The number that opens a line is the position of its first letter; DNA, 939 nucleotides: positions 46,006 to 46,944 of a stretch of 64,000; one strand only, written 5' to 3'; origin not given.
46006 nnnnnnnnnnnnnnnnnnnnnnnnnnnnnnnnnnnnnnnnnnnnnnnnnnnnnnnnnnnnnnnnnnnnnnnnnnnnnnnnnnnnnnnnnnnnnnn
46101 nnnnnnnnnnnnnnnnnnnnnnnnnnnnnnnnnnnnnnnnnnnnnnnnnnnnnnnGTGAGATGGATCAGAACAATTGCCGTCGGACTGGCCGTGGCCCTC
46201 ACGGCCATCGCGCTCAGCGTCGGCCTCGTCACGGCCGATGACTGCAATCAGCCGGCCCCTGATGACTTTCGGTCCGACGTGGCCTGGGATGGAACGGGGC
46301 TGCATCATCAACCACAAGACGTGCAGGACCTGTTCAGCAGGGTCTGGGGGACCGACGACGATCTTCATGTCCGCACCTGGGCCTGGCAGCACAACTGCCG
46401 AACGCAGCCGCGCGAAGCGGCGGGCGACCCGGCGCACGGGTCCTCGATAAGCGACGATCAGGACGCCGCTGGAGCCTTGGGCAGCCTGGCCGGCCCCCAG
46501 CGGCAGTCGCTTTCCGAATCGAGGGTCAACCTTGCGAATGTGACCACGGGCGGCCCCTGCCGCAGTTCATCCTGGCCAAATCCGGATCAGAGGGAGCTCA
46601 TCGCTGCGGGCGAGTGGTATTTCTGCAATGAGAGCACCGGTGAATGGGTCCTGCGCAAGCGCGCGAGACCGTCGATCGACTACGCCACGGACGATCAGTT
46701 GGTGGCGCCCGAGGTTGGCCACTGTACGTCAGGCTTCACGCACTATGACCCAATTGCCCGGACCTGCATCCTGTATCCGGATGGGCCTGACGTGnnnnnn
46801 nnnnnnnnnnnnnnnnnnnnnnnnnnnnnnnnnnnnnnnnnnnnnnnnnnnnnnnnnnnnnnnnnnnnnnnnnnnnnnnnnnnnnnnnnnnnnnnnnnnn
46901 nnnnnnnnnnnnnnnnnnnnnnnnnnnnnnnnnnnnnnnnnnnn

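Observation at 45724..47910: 1.1-kb tandem duplication carrying paralogous secreted Cys proteins with a mosaic conservation pattern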

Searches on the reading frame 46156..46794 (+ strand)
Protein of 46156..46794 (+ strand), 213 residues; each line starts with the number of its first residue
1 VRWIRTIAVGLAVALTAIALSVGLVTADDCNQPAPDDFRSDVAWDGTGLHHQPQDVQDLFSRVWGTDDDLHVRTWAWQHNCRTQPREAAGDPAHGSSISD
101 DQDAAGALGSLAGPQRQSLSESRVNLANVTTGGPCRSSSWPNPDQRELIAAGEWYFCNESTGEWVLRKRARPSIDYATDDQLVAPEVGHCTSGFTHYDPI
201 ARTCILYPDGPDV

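Call 7: search_protein_families(library=pfam, proteins=[window:46156-46794:+], max_evalue=1)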
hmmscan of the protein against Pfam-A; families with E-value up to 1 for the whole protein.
window:46156-46794:+ (213 aa): 0 families

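Call 9: find_homologous_proteins(query=window:46156-46794:+, max_evalue=0.001)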
Query window:46156-46794:+ (213 aa): 14 proteins with E <= 0.001 among 670 candidates.
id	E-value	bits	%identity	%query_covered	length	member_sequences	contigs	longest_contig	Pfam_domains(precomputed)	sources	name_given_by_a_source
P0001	1.3e-144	498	100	100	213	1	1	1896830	-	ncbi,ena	-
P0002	6.9e-96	338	70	100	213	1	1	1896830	-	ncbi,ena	-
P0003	2.5e-95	336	72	100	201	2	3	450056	-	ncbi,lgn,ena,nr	ncbi:MAG: hypothetical protein OXG65_08260 [Chloroflexi bacterium]|nr:hypothetical protein [Chlorofl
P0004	7.2e-85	302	65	100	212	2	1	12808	-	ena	-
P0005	1.4e-81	292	63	100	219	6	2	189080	-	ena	-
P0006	3.0e-80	287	64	100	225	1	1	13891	-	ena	-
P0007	9.8e-74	266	60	100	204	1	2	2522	-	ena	-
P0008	2.3e-73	265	57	100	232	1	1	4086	-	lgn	-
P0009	3.7e-72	261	55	100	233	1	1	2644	-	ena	-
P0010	1.2e-70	256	60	94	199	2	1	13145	-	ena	-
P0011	1.8e-70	255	55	100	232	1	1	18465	-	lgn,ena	-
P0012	5.8e-68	247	54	100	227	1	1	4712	-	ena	-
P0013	4.4e-32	130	51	54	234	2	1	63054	-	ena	-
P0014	1.8e-25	108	73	33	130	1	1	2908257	-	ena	-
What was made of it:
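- No donor-like allele was found among 14 homologues in 5.8 billion proteins (call 9). The window comes from an uncultured-genome assembly (call 9). A 20-nt overlap is too short for a misjoin in a 1.9-Mb contig (call 9).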

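Call 11: find_encoding_contigs(protein=P0003, flank=6000, max_places=3)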
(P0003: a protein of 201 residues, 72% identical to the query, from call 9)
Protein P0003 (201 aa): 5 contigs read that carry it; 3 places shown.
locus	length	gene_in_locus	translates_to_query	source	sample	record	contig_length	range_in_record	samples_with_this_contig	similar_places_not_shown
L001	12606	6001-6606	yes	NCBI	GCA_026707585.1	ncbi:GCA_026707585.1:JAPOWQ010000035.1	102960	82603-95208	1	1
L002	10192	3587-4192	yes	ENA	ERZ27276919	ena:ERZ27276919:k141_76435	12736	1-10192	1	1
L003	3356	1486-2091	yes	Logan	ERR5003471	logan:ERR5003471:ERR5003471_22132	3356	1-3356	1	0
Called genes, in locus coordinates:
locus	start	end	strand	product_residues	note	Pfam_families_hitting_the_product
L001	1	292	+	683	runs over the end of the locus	PF13620:CarboxypepD_reg (weak), PF10282:Lactonase (faint), PF13620:CarboxypepD_reg (weak)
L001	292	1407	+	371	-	PF13177:DNA_pol3_delta2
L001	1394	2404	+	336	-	PF04468:PSP1, PF28472:PSP1_3rd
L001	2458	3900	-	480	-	PF03951:Gln-synt_N, PF00120:Gln-synt_C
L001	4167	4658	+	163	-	PF08239:SH3_3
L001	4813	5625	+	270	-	PF00106:adh_short, PF08659:KR, PF13561:adh_short_C2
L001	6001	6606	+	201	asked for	-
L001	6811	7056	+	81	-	PF22513:FitA-like_RHH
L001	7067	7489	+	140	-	PF01850:PIN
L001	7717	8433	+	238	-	-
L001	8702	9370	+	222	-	PF08713:DNA_alkylation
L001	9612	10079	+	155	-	-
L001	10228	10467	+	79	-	-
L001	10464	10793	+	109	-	PF05016:ParE_toxin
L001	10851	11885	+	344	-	PF01244:Peptidase_M19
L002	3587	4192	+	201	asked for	-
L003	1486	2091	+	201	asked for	-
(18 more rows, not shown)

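Call 12: find_encoding_contigs(protein=P0005, flank=6000, max_places=3)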
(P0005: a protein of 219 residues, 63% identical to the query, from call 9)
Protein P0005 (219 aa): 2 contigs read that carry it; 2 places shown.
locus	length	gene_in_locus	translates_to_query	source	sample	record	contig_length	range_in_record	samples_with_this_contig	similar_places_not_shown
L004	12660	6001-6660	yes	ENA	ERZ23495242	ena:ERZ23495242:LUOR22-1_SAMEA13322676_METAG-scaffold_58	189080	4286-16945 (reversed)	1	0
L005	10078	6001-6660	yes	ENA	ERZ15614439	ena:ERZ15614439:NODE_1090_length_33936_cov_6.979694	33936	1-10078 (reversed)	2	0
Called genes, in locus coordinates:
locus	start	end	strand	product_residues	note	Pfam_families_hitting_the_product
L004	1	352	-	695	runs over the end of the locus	PF03486:HI0933_like (faint), PF07992:Pyr_redox_2 (weak), PF12831:FAD_oxidored, PF13450:NAD_binding_8 (weak)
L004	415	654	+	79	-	PF11146:DUF2905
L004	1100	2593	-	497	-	PF00884:Sulfatase, PF01663:Phosphodiest (faint), PF02995:DUF229 (weak), PF16347:SGSH_C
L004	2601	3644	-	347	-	PF08240:ADH_N, PF16912:Glu_dehyd_C (weak), PF00107:ADH_zinc_N, PF13602:ADH_zinc_N_2 (weak)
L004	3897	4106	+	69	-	PF09957:VapB_antitoxin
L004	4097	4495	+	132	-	PF01850:PIN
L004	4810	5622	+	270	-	PF00106:adh_short, PF08659:KR, PF13561:adh_short_C2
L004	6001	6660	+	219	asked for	-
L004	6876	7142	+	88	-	PF22513:FitA-like_RHH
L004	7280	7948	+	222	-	PF08713:DNA_alkylation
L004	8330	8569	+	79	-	-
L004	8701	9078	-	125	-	-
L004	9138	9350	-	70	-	-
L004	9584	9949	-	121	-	-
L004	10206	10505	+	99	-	PF01244:Peptidase_M19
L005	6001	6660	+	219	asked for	-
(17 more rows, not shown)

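Call 13: find_encoding_contigs(protein=P0001, flank=3000, max_places=2)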
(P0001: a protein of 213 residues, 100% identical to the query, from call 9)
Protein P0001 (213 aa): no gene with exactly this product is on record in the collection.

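Call 14: find_related_loci(query=A1, collection=genome_contigs, flank=6000)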
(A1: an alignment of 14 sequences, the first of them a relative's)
Query A1 (213 aa) in genome_contigs; peptide patterns used: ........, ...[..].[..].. (x = any residue, [..] = any of these).
223 stretches matched a pattern; 2 encode a relative of the query (tblastn E <= 1e-3); 2 distinct loci.
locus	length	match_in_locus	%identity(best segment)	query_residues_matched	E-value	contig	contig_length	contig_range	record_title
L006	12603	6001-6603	72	1-213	7e-92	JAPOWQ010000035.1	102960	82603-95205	MAG: Chloroflexota bacterium isolate COS2_bin_4 NODE_111_length_102960_cov_26.1137, whole genome shotgun sequence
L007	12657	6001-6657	64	1-213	1e-73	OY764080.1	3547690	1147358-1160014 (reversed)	MAG: Chloroflexota bacterium isolate a04a8705-9522-4335-bb9c-b9bb47e5c42e genome assembly, chromosome: 1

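Call 15: find_related_loci(query=A1, collection=metagenome_contigs, flank=6000)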
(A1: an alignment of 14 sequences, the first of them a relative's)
Query A1 (213 aa) in metagenome_contigs; peptide patterns used: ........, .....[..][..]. (x = any residue, [..] = any of these).
140 stretches matched a pattern; 1 encode a relative of the query (tblastn E <= 1e-3); 1 distinct loci.
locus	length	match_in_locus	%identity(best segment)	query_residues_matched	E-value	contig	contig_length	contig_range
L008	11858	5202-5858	63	1-213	2e-72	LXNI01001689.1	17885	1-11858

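Call 16: find_encoding_contigs(protein=P0004, flank=4000, max_places=1)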
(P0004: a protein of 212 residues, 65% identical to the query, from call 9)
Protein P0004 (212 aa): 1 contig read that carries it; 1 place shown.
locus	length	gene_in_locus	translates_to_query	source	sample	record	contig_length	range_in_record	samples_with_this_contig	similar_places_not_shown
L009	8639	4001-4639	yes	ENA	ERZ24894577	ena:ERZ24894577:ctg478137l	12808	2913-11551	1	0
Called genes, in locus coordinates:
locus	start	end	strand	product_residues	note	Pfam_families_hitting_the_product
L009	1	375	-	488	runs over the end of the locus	PF00884:Sulfatase, PF01663:Phosphodiest (faint), PF02995:DUF229 (weak), PF16347:SGSH_C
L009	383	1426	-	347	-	PF08240:ADH_N, PF00107:ADH_zinc_N, PF13602:ADH_zinc_N_2 (weak)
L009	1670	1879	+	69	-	PF09957:VapB_antitoxin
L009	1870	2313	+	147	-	PF01850:PIN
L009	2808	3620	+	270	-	PF00106:adh_short, PF08659:KR, PF13561:adh_short_C2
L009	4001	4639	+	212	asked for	-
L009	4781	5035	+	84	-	PF13561:adh_short_C2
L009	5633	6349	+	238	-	-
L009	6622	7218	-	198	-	-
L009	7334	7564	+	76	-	-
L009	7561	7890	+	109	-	PF05016:ParE_toxin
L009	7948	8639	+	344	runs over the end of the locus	PF01244:Peptidase_M19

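Call 17: find_encoding_contigs(protein=P0006, flank=4000, max_places=1)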
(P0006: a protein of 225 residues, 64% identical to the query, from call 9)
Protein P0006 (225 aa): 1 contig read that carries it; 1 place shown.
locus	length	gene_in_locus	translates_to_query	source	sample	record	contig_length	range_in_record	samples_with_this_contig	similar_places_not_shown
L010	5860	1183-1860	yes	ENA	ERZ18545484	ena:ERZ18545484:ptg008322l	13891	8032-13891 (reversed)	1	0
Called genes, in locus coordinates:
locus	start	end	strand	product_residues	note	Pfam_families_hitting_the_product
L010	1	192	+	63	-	?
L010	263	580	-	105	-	-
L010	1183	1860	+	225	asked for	-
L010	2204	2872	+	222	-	PF08713:DNA_alkylation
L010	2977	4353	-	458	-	-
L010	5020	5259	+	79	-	PF03693:ParD_antitoxin (weak)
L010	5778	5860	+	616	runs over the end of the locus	PF03235:GmrSD_N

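Call 18: find_encoding_contigs(protein=P0011, flank=4000, max_places=1)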
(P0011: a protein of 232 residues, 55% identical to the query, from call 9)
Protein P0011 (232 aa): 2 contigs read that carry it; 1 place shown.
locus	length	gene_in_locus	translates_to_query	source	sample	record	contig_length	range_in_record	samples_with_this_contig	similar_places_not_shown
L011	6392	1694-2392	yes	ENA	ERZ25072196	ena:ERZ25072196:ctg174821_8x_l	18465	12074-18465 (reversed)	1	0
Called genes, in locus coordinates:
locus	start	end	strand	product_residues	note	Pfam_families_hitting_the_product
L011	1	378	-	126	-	?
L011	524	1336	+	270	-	PF00106:adh_short, PF08659:KR, PF13561:adh_short_C2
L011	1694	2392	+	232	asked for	-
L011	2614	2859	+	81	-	PF22513:FitA-like_RHH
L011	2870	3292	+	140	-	PF01850:PIN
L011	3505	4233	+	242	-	-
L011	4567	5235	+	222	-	PF08713:DNA_alkylation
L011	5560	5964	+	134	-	-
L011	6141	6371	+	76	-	-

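Call 19: find_encoding_contigs(protein=P0013, flank=4000, max_places=1)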
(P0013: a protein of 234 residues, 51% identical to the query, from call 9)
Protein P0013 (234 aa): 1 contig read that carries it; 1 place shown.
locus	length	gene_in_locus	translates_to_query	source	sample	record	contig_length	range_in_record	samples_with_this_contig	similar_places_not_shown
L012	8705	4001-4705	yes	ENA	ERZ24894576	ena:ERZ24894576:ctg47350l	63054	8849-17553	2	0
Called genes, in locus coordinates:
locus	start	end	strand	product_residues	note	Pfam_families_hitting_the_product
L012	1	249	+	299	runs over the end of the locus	PF00528:BPD_transp_1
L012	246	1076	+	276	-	PF00005:ABC_tran, PF02463:SMC_N, PF13304:AAA_21 (weak)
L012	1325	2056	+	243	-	PF01895:PhoU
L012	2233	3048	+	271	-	-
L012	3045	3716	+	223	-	PF00230:MIP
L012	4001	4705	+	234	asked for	-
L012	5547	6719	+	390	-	PF01939:NucS_C (weak)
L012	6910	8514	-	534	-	PF10092:DUF2330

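Call 22: find_encoding_contigs(protein=P0007, flank=4000, max_places=2)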
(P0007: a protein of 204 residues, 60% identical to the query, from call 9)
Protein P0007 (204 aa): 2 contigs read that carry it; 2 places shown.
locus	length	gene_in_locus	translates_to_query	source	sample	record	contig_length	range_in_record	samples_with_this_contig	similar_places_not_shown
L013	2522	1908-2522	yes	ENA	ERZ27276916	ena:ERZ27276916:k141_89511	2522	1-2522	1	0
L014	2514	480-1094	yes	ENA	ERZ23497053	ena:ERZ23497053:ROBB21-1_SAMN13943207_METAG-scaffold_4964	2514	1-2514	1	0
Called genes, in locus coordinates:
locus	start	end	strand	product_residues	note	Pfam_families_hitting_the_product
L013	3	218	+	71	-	?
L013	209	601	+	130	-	PF01850:PIN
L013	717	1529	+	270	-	PF00106:adh_short, PF08659:KR, PF13561:adh_short_C2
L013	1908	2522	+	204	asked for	?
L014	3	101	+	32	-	?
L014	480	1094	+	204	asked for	-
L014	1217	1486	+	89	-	PF13561:adh_short_C2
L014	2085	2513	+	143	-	?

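Call 23: find_encoding_contigs(protein=P0008, flank=4000, max_places=1)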
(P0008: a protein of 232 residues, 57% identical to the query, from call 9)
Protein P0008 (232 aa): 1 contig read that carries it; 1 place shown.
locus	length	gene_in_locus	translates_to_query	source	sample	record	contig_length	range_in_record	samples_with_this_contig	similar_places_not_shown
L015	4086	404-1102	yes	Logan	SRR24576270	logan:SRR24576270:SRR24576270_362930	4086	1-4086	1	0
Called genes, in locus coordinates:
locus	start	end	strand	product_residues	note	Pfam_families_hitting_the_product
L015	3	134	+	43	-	?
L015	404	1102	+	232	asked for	-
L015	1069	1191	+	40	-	-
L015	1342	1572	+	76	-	PF03869:Arc (weak), PF22513:FitA-like_RHH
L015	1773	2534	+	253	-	-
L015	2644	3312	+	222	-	PF08713:DNA_alkylation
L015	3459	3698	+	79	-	-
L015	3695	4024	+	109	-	PF05016:ParE_toxin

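Call 24: find_encoding_contigs(protein=P0010, flank=4000, max_places=1)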
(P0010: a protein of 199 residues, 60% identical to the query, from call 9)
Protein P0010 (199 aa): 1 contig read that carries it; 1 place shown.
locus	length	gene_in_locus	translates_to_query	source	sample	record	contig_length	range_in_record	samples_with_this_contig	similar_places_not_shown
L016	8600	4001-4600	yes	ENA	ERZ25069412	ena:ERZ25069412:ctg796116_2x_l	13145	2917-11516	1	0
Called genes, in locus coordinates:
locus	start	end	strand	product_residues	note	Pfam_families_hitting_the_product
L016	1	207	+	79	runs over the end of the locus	PF11146:DUF2905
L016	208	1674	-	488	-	PF00884:Sulfatase, PF01663:Phosphodiest (faint), PF02995:DUF229 (weak), PF16347:SGSH_C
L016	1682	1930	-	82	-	-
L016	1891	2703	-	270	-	PF08240:ADH_N, PF00107:ADH_zinc_N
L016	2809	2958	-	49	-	-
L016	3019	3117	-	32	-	-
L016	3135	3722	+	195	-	PF00106:adh_short, PF13561:adh_short_C2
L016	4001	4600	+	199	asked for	-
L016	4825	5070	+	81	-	PF22513:FitA-like_RHH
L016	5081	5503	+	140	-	PF01850:PIN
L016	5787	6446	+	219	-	-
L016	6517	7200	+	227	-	PF08713:DNA_alkylation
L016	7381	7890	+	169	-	-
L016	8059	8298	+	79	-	-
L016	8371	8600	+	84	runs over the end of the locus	PF05016:ParE_toxin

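Call 25: find_encoding_contigs(protein=P0012, flank=4000, max_places=1)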
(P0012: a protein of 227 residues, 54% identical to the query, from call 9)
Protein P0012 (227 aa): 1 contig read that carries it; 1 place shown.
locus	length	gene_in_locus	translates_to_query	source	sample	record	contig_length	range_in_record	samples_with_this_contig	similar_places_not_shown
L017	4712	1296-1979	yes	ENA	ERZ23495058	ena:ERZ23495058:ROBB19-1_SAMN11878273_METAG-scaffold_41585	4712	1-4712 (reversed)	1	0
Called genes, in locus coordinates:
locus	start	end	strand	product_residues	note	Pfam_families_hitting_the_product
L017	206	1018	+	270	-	PF00106:adh_short, PF08659:KR, PF13561:adh_short_C2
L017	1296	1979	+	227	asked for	-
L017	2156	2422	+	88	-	PF22513:FitA-like_RHH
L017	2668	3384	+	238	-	-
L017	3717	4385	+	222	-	PF08713:DNA_alkylation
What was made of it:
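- Relatives carry a single X at the same locus (calls 11, 12, 16-18, 22-25).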

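Call 26: find_encoding_contigs(protein=P0014, flank=4000, max_places=1)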
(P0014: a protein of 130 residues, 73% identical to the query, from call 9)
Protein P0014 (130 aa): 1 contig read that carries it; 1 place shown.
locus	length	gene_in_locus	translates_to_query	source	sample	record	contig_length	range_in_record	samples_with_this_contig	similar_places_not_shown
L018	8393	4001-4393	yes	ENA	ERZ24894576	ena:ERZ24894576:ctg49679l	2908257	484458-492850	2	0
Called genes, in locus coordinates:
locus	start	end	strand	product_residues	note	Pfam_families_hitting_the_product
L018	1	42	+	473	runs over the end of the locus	PF01555:N6_N4_Mtase, PF01844:HNH, PF14279:HNH_5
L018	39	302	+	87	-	-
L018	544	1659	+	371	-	PF04392:ABC_sub_bind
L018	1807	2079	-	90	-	PF02597:ThiS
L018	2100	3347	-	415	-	PF00291:PALP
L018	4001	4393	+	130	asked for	-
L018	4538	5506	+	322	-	PF12760:Zn_ribbon_IS1595, PF12762:DDE_Tnp_IS1595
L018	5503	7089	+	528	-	PF01555:N6_N4_Mtase, PF05724:TPMT (faint), PF01844:HNH, PF14279:HNH_5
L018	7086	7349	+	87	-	-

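Call 41: predict_structure(alignment_id=A1)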
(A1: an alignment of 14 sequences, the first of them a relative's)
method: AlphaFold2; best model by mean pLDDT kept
length: 213 residues; sequences in the alignment: 14
mean_pLDDT: 44.9   pTM: 0.25
mean pLDDT of the five models: 44.9, 44.8, 43.7, 43.5, 42.6
residues with pLDDT >= 90: 0; 70-90: 3; 50-70: 79; < 50: 131
segments of 3 or more residues with pLDDT < 50: 1-3, 8-29, 38-48, 80-132, 169-195, 199-202, 206-213
pLDDT, mean of each block of 10 residues (from residue 1): 47 43 39 50 44 56 53 52 44 28 26 25 32 57 61 63 63 34 37 47 47 33
secondary structure, 60 per line:
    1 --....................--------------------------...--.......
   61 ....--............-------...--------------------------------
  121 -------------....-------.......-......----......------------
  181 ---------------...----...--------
elements in order: H3-22 H54-64 H67-78 H134-137 H145-151 E153-158 E163-168 E196-198 E203-205
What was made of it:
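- The full-length AF2 model is poor, with pLDDT 45 (call 41).
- Tried and rejected: The full-length AF2 model was unusable, with pLDDT 45 (call 41).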

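Call 45: search_protein_families(library=ncbifam, proteins=[window:46156-46794:+], max_evalue=1)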
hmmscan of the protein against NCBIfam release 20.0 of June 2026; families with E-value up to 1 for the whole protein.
window:46156-46794:+ (213 aa): 1 family
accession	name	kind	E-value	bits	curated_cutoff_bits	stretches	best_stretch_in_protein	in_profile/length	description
NF050170.1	CDNTaseCGASCap3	equivalog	0.09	13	200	1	29-67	56-93/153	CBASS system CD-NTase/cGAS isopeptidase Cap3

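Call 46: search_solved_structures(query=A1, max_evalue=10)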
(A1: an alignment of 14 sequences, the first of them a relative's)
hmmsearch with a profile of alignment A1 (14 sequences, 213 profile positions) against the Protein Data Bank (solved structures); distinct sequences matched with E-value up to 10: 0.
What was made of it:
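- Tried and rejected: A PDB sequence-profile search gave 0 hits at E<=10 (call 46).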

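Call 64: search_protein_representatives(alignment_id=A1)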
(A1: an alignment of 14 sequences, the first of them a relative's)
Query: 14 sequences, 213 profile positions. Proteins with E-value up to 0.001 (for the whole library): 28; up to 1e-10: 12; up to 1e-30: 3. The best 28 are listed.
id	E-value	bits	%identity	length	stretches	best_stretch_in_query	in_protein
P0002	1.0e-108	378.7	-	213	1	1-213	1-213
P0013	1.5e-62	227.7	-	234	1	2-200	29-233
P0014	1.3e-38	149.5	-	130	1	1-131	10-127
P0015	6.4e-25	104.8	-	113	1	43-150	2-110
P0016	5.6e-24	101.7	-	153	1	11-133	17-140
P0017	6.8e-23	98.2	-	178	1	11-96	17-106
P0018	3.9e-21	92.4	-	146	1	38-112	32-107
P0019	1.2e-19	87.5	-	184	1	12-100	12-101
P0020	2.7e-18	83.2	-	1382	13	160-195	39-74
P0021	9.3e-16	74.8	-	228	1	91-208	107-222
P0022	1.4e-12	64.4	-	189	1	10-109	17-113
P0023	1.5e-11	61.1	-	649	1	132-210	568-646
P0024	6.4e-10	55.8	-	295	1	126-206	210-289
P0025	8.3e-09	52.1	-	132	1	133-208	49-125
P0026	8.8e-09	52.0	-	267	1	107-206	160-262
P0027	1.4e-07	48.1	-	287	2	5-82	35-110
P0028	7.4e-07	45.8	-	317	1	74-210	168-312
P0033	6.5e-06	42.7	-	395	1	117-187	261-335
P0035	1.4e-04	38.3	-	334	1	125-208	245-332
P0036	2.3e-04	37.6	-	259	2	34-84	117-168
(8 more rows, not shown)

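Call 66: search_protein_families(library=pfam, proteins=[P0020, P0021, P0023, P0024, P0026, P0028, P0033, P0035, P0027, P0036], max_evalue=0.01)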
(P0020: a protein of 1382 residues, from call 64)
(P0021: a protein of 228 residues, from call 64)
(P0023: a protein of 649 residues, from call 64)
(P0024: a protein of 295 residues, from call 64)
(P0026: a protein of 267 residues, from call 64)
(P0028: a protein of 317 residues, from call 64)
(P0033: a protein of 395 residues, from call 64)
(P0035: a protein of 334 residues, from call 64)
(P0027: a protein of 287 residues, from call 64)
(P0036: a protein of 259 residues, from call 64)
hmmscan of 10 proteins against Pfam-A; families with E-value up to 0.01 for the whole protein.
P0020 (1382 aa): 2 families
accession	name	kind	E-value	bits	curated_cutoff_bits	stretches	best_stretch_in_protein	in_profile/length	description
PF25040.1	BLTP1_C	-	2.7e-167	558.8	23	20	561-776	1595-1806/1938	BLTP1-like family C-terminal region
PF19404.4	DUF5977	-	9.4e-10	39.4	25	0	272-287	50-65/65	Family of unknown function (DUF5977)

P0021 (228 aa): 0 families

P0023 (649 aa): 0 families

P0024 (295 aa): 0 families

P0026 (267 aa): 0 families

P0028 (317 aa): 0 families

P0033 (395 aa): 0 families

P0035 (334 aa): 0 families

P0027 (287 aa): 0 families

P0036 (259 aa): 0 families

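Call 88: search_dna_similar(query=window:46156-46794:+, collection=plasmids, mode=protein, max_evalue=0.001, max_rows=10)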
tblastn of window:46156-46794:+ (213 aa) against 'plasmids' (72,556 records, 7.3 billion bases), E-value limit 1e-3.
No match.
